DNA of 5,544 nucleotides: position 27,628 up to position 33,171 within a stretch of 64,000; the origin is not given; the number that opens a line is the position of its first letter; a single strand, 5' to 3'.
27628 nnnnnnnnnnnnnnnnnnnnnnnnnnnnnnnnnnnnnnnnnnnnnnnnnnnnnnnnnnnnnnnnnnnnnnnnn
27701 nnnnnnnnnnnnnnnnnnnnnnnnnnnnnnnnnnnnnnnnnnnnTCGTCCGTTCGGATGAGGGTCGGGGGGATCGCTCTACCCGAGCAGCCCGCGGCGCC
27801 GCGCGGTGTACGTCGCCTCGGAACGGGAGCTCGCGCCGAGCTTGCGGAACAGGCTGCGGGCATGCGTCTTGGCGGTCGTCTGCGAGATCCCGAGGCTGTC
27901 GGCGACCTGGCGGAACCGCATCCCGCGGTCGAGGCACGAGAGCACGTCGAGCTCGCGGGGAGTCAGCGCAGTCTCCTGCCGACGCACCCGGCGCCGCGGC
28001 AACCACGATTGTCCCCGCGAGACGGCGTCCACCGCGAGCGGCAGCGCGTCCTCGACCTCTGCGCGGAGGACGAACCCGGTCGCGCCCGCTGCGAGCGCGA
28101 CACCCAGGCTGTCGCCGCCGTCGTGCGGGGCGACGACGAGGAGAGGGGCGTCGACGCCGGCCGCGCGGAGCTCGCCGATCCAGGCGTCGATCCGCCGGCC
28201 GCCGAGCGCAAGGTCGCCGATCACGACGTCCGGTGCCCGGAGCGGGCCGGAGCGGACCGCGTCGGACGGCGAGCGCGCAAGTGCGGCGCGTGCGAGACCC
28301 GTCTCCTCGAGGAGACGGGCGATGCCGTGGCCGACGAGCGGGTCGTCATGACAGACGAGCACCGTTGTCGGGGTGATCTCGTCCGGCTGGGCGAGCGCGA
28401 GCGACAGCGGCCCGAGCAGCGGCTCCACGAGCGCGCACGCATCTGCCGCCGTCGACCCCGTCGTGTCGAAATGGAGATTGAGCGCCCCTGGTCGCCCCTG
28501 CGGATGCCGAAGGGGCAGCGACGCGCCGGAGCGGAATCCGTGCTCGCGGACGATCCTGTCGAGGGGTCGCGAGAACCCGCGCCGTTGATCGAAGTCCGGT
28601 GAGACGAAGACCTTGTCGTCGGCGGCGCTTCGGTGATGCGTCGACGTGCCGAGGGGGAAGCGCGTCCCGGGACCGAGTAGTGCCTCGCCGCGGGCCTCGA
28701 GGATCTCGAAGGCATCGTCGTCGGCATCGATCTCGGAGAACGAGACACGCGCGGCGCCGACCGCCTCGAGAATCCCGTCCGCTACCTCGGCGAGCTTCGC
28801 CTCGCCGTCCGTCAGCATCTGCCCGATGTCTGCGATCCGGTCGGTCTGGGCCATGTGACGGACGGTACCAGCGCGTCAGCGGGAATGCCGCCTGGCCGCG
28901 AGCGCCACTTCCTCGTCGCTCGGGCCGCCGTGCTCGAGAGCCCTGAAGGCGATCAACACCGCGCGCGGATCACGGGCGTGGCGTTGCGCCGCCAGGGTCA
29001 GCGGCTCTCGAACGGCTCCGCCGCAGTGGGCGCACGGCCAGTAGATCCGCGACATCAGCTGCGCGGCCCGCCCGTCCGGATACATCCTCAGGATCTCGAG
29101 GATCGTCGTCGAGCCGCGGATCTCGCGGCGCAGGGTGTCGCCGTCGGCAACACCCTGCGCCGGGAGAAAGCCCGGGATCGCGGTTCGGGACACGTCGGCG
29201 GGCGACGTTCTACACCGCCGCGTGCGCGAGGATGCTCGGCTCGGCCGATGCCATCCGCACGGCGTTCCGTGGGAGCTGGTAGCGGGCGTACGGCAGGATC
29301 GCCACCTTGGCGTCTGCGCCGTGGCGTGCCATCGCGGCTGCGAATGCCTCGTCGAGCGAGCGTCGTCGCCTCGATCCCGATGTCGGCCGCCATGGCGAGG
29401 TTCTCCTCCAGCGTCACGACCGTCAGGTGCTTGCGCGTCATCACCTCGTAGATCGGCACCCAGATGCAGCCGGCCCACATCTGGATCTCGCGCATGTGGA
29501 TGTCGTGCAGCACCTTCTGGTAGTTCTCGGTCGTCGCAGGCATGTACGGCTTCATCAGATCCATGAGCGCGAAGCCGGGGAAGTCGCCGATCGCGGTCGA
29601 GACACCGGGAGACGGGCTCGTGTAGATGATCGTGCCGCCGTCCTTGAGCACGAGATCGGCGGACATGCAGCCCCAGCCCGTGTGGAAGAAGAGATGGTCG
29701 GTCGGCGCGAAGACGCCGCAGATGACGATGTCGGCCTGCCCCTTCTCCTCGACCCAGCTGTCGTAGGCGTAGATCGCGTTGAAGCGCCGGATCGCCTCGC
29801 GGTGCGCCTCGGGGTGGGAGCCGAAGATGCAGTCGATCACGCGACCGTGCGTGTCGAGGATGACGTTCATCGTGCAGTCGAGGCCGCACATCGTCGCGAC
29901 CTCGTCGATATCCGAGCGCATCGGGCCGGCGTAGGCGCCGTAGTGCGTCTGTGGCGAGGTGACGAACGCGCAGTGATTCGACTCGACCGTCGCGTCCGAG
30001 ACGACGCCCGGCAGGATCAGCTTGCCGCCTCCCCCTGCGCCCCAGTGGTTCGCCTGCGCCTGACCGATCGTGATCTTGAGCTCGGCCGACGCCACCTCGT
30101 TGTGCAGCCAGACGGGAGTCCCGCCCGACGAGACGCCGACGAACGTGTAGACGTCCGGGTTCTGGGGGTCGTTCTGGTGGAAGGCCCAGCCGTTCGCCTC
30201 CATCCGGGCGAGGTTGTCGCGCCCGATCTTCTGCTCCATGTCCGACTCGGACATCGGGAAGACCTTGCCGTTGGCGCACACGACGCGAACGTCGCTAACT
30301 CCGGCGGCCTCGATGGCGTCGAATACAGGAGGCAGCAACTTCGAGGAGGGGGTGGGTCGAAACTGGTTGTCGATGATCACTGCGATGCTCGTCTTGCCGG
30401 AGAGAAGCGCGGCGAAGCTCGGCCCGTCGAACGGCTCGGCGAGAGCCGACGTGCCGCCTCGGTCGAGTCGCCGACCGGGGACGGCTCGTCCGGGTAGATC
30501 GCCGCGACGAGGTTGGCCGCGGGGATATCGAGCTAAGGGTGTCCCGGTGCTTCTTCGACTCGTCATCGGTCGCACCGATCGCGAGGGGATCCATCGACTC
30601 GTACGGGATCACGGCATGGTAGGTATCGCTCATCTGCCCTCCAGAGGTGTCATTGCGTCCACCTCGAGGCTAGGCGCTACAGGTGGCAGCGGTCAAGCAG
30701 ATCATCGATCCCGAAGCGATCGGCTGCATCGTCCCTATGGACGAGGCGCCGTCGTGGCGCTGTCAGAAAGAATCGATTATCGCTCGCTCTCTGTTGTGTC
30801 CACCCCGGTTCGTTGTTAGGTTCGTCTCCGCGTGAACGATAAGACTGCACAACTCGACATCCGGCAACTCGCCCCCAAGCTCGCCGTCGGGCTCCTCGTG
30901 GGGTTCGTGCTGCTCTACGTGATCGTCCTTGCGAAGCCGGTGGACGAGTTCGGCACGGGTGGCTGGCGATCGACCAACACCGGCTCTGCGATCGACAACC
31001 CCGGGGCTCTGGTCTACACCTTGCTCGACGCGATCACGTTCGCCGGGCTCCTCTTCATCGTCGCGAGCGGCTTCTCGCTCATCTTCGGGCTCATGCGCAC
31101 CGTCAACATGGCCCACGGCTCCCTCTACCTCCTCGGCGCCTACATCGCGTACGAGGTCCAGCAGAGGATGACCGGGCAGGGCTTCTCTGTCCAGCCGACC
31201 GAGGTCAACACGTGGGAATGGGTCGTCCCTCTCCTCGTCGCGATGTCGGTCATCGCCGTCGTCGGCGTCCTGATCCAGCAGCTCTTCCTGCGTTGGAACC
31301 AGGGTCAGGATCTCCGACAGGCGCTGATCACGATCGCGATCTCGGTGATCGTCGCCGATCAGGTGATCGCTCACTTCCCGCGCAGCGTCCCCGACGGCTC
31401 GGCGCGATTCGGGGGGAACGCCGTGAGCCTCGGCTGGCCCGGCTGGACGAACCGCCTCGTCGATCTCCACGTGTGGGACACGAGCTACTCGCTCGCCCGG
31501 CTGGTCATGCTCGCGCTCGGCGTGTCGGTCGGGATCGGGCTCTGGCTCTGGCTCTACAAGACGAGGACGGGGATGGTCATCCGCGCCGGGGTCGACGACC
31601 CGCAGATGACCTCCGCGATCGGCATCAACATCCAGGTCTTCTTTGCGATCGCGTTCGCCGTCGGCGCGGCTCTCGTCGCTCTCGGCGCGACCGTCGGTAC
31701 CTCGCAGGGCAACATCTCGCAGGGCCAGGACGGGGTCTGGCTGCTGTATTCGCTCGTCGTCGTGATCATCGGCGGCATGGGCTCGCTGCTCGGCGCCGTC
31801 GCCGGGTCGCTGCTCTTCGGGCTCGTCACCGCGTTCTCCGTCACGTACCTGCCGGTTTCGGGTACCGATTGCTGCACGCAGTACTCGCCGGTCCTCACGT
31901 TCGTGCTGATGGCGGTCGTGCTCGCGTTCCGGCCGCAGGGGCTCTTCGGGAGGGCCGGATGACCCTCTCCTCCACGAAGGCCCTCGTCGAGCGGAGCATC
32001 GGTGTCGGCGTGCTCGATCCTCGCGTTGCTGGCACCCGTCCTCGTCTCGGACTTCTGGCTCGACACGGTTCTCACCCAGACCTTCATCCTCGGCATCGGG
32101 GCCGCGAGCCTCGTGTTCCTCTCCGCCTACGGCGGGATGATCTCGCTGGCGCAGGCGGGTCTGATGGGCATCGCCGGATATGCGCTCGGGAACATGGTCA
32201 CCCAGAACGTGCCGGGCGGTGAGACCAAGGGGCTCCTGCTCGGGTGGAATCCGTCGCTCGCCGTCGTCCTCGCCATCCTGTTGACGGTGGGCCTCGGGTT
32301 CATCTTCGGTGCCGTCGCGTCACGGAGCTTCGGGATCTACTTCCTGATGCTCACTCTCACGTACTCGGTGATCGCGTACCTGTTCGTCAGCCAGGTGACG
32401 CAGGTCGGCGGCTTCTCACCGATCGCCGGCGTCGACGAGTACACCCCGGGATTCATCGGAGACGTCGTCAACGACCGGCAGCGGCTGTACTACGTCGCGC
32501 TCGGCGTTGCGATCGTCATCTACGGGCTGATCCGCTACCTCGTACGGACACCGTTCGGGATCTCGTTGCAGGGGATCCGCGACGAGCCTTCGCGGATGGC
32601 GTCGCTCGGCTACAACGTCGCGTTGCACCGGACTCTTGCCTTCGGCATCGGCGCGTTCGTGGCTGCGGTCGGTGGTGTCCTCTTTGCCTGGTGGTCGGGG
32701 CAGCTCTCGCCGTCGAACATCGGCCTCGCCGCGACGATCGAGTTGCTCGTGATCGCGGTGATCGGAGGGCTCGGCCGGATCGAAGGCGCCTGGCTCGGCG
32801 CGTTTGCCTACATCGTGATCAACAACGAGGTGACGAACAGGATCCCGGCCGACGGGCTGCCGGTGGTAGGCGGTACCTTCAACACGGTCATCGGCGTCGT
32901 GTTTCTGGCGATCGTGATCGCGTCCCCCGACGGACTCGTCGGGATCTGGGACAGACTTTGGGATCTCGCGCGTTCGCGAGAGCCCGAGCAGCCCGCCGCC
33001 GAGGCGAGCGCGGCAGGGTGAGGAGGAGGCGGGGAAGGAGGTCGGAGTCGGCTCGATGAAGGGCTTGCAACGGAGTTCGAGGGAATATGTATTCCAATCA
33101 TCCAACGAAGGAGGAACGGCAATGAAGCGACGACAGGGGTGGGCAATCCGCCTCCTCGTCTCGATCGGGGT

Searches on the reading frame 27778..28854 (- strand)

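Call 7: search_protein_families(library=pfam, proteins=[window:27778-28854:-], max_evalue=0.0001)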
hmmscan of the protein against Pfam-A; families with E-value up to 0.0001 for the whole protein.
window:27778-28854:- (358 aa): 2 families
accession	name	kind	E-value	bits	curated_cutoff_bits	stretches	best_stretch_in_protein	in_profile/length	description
PF00196.25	GerE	-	6.6e-14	51.7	23.5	1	296-349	2-55/57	Bacterial regulatory proteins, luxR family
PF00072.30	Response_reg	-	9.5e-08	32.6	30.2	1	165-271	1-106/111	Response regulator receiver domain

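Call 34: search_protein_families(library=ncbifam, proteins=[window:27778-28854:-], max_evalue=0.001)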
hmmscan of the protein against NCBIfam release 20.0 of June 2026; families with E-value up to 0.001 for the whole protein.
window:27778-28854:- (358 aa): 20 families
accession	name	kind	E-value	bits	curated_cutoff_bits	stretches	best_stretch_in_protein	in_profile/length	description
NF047785.1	respo_reg_MadR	equivalog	9.6e-20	70.8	300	1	165-357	3-209/209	MadR family response regulator transcription factor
NF007708.0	PRK10403.1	equivalog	1e-18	67.6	343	1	159-348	3-205/215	nitrate/nitrite response regulator protein NarP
NF052445.1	RespRegMctR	equivalog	7.2e-18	64.7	300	1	164-349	3-197/205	two-component system response regulator MctR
NF007935.0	PRK10651.1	equivalog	3.5e-16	59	250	1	161-349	5-208/216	two-component system response regulator NarL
NF011896.0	PRK15369.1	equivalog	6.3e-14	52.1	242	1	163-356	4-209/211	two component system response regulator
NF041673.1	transregRamA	equivalog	2e-12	46.8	500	1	292-357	214-279/280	acetate metabolism transcriptional regulator RamA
NF007685.0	PRK10360.1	equivalog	4.3e-11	43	258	1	164-346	3-187/196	response regulator transcription factor UhpA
NF003420.0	PRK04841.1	equivalog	3.5e-10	38.6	537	1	294-352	836-894/903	HTH-type transcriptional regulator MalT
NF041830.1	RR_TF_ErdR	exception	4e-09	36.5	390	1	209-348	51-202/213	response regulator transcription factor ErdR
NF007018.1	PRK09483.1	equivalog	1.7e-08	34.4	280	1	165-357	4-209/217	UvrY/SirA/GacA family response regulator transcription factor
TIGR03541.1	reg_near_HchA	equivalog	7.4e-08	32.2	215.6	1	289-355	164-230/232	PA1136 family autoinducer-binding transcriptional regulator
NF007505.1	PRK10100.1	equivalog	1.3e-07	31.5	250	1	290-351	138-199/204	biofilm master transcriptional regulator CsgD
NF007403.0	PRK09935.1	equivalog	2e-07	30.8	271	1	161-351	2-204/210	fimbria biosynthesis transcriptional regulator FimZ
NF007419.0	PRK09958.1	equivalog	1.4e-06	28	251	1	165-349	3-196/204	acid-sensing system DNA-binding response regulator EvgA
NF006900.1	PRK09390.1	equivalog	3e-06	26.9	255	1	163-346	5-192/203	response regulator FixJ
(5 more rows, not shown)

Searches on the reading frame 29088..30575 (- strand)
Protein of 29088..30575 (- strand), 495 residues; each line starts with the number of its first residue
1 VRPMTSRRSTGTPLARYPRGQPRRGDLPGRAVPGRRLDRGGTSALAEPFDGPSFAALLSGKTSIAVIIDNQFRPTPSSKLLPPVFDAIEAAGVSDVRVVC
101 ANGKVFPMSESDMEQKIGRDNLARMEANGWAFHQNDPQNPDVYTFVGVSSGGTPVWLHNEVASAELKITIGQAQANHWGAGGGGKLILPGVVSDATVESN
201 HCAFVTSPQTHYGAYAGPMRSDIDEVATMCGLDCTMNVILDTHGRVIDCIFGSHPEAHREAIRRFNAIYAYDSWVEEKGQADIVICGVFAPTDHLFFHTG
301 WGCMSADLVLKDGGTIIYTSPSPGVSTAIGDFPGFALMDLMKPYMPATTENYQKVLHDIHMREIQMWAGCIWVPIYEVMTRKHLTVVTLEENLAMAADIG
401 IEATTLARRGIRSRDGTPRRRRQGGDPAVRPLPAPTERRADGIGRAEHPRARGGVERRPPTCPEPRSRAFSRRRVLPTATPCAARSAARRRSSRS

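Call 7: search_protein_families(library=pfam, proteins=[window:29088-30575:-], max_evalue=0.0001)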
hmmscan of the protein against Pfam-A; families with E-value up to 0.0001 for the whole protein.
window:29088-30575:- (495 aa): 1 family
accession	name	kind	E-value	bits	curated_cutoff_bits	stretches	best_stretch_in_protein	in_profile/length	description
PF09861.14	Lar_N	-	1.6e-27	96.5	23.3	1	43-211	36-202/204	Lactate racemase N-terminal domain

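Call 33: search_solved_structures(query=window:29088-30575:-, max_evalue=0.01, show_alignments=2)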
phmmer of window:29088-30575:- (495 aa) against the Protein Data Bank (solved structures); distinct sequences matched with E-value up to 0.01: 9.
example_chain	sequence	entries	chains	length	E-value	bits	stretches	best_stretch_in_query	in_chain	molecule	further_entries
6d6z_A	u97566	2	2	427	1.7e-31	112.6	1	26-320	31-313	Malate racemase Mar2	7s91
9eid_A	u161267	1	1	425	7.5e-23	84.1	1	43-320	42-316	A broad-substrate spectrum lactate racemase A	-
9eia_A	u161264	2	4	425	7.5e-23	84.1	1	43-320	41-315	A broad-substrate spectrum lactate racemase A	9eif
2yjg_A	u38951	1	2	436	9.7e-20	73.9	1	44-320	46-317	LACTATE RACEMASE APOPROTEIN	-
5huq_A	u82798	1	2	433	1.2e-15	60.3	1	44-326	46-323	Lactate racemization operon protein LarA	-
6c1w_A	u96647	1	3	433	1.2e-15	60.3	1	44-326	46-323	Lactate racemase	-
8ezf_B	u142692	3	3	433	7.6e-15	57.7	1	44-326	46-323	Lactate racemase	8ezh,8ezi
9q3j_A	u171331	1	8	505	2.9e-07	32.7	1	32-287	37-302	DUF2088 domain-containing protein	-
9q2u_A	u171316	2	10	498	1.4e-06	30.4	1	86-306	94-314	Lactate racemase A | LarA-like nickel-pincer nucleotide cofactor-utilizing enzyme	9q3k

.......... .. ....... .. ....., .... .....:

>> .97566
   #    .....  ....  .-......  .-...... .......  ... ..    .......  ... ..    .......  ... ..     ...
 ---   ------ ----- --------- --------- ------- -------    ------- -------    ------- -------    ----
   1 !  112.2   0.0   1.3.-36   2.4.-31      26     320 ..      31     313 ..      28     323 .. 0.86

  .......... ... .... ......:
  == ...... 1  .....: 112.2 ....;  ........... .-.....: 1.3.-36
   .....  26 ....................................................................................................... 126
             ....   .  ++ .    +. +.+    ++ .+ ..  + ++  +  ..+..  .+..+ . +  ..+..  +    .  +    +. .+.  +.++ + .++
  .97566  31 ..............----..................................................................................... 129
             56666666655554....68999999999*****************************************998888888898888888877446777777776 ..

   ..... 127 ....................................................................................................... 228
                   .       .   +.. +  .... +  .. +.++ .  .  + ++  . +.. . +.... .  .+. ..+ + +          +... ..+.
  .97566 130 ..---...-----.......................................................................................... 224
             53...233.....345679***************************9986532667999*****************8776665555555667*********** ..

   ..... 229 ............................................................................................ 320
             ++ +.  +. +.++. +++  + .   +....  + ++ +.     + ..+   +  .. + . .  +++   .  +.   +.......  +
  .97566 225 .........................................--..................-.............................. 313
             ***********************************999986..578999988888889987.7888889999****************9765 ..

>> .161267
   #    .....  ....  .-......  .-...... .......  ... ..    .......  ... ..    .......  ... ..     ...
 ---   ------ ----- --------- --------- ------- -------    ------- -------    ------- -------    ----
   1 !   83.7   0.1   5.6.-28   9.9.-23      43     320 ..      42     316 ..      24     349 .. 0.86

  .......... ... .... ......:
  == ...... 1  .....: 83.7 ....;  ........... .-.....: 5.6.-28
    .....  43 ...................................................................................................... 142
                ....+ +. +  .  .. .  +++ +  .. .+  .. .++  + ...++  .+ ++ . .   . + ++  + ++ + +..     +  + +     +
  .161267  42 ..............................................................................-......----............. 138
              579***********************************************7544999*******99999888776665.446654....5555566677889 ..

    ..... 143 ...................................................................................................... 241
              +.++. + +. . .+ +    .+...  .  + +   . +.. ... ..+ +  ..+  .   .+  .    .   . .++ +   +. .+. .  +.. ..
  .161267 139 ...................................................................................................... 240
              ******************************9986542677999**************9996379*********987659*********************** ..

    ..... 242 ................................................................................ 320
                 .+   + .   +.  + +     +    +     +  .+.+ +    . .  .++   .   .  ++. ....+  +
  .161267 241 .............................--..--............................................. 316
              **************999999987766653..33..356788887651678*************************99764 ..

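Call 34: search_protein_families(library=ncbifam, proteins=[window:29088-30575:-], max_evalue=0.001)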
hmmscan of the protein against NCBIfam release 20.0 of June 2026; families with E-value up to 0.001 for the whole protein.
window:29088-30575:- (495 aa): 5 families
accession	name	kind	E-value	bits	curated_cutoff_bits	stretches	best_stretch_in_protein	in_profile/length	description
NF052593.1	NPN_racem_MAR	equivalog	1.1e-47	162.5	500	1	43-319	40-311/415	nickel-dependent malate racemase, LarAH6 family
NF052595.1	NPN_LarAH5_MAR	equivalog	5.7e-40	137.5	462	1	43-320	40-311/415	nickel-dependent malate racemase, LarAH5 family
NF033504.2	Ni_dep_LarA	equivalog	1.4e-35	122.9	460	1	43-321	43-316/422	nickel-dependent lactate racemase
NF052525.1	NPN_LarAH10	equivalog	6.7e-30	104.1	540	1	42-326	41-329/426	NPN-dependent 2-hydroxyacid racemase, LarAH10 family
NF052592.1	LarAH_14_15_16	equivalog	6.2e-08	31.4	740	1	44-207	51-216/520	NPN-dependent hydroxyacid isomerase, LarAH14/15/16 family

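Call 35: search_dna_similar(query=window:29088-30575:-, collection=plasmids, mode=protein, max_rows=25, max_evalue=1e-10)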
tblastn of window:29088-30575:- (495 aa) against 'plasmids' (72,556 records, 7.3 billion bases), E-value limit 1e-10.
Records with a match: 7; places in all: 7; records where one place covers at least 80% of the query: 0.
Best place of each record, by identity: <60% 7.
By first word of the organism name: Lactiplantibacillus 1; Rhodovastum 1; Rubrobacter 1; Pusillibacter 1; Rhizobium 1; Tepidibacter 1; Phyllobacterium 1.
By predicted mobility (MOB-suite, as given by PLSDB): non-mobilizable 5; mobilizable 1; conjugative 1.
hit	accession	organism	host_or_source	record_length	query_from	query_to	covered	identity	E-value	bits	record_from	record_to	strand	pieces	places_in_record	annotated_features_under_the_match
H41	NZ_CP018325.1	Lactiplantibacillus plantarum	Assembled genome,Stinky Tofu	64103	17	338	65%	23.7%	2e-12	77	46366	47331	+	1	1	larA: nickel-dependent lactate racemase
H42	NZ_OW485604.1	Rhodovastum atsumiense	-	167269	44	320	56%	26.6%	6e-11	73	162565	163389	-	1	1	larA: nickel-dependent lactate racemase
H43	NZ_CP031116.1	Rubrobacter indicoceani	cell culture,marine sediment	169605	28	317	59%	25.2%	1e-13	81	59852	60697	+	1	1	larA: nickel-dependent lactate racemase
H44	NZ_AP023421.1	Pusillibacter faecalis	Homo sapiens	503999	44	321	56%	25.9%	2e-17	94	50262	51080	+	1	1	larA: nickel-dependent lactate racemase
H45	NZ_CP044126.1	Rhizobium sp. BG4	Prosopis cineraria,pure bacterial ...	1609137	43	320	56%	25.3%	2e-11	74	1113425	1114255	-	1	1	record has no annotation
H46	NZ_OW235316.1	Tepidibacter aestuarii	-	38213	44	317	55%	25.1%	2e-14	84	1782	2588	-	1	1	larA: nickel-dependent lactate racemase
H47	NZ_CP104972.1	Phyllobacterium zundukense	Vicia costata,cell culture,root nodule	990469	45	320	56%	24.2%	7e-11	73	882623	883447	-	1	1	larA: nickel-dependent lactate racemase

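Call 37: get_annotated_region(hit=H41, flank=500)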
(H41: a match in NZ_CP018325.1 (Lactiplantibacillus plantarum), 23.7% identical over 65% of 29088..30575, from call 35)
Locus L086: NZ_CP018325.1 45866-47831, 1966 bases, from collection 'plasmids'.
description: Lactiplantibacillus plantarum subsp. plantarum strain TS12 plasmid pLP12-1, complete sequence
organism: Lactiplantibacillus plantarum (NCBI taxid 337330)
taxonomy: Bacteria; Bacillota; Bacilli; Lactobacillales; Lactobacillaceae; Lactiplantibacillus; Lactiplantibacillus plantarum
host: -; source: Assembled genome,Stinky Tofu; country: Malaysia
typing (MOB-suite, as given by PLSDB): mobilizable; replicon rep_cluster_167,rep_cluster_707; relaxase MOBQ
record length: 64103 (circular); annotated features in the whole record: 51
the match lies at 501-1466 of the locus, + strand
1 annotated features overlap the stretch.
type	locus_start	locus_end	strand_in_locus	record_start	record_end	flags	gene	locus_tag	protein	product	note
CDS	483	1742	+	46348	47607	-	larA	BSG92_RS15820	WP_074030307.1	nickel-dependent lactate racemase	-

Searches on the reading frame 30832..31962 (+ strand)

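Call 7: search_protein_families(library=pfam, proteins=[window:30832-31962:+], max_evalue=0.0001)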
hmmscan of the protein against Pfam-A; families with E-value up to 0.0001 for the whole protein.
window:30832-31962:+ (376 aa): 1 family
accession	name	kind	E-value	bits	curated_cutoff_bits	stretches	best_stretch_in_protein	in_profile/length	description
PF02653.21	BPD_transp_2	-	3.8e-28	98.8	26.8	1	64-364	2-269/269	Branched-chain amino acid transport system / permease component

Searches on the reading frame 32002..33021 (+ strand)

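Call 7: search_protein_families(library=pfam, proteins=[window:32002-33021:+], max_evalue=0.0001)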
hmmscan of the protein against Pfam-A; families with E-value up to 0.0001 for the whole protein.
window:32002-33021:+ (339 aa): 1 family
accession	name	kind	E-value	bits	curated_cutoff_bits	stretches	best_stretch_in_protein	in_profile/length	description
PF02653.21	BPD_transp_2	-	4e-28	98.7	26.8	1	21-304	3-268/269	Branched-chain amino acid transport system / permease component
